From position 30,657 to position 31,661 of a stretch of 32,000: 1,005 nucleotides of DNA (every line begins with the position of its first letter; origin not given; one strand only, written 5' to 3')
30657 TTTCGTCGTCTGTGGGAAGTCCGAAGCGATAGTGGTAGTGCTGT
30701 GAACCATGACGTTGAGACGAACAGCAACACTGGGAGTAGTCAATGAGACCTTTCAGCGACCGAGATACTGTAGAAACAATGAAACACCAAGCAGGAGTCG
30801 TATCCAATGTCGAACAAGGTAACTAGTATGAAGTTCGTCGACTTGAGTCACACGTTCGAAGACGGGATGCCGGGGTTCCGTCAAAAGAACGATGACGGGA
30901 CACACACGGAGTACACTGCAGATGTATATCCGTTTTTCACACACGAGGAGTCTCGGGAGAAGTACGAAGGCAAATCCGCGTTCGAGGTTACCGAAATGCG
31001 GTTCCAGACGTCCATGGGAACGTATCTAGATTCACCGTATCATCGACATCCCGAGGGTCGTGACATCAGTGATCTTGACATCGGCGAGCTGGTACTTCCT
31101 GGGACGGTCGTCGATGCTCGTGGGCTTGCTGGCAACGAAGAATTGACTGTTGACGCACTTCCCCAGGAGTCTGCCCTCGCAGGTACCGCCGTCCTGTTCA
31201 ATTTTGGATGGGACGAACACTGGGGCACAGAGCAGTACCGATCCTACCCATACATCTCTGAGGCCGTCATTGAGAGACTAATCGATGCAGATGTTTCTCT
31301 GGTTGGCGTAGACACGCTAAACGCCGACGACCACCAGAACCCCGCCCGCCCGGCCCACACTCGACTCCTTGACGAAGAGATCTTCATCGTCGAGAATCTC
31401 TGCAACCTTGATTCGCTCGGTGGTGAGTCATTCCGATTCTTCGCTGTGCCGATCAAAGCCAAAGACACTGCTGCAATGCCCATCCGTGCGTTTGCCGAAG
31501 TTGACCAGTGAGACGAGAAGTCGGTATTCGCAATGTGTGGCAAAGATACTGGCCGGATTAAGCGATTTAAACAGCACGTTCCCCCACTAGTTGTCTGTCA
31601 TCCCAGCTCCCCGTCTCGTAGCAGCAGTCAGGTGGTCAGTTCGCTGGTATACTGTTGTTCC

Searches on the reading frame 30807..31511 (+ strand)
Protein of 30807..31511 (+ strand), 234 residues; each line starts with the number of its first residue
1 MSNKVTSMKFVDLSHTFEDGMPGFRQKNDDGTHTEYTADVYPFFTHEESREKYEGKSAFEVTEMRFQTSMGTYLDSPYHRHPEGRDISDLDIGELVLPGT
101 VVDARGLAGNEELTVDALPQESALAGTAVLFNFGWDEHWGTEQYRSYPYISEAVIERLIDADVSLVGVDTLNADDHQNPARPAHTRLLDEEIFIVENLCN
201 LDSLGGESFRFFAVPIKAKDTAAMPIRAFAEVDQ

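Call 70: search_protein_families(library=pfam, proteins=[window:30807-31511:+], max_evalue=0.00001)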
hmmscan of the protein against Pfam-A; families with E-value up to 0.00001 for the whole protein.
window:30807-31511:+ (234 aa): 1 family
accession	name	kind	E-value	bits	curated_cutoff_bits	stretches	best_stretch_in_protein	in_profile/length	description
PF04199.19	Cyclase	-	4.4e-26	92.2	23.1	1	11-174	1-141/142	Putative cyclase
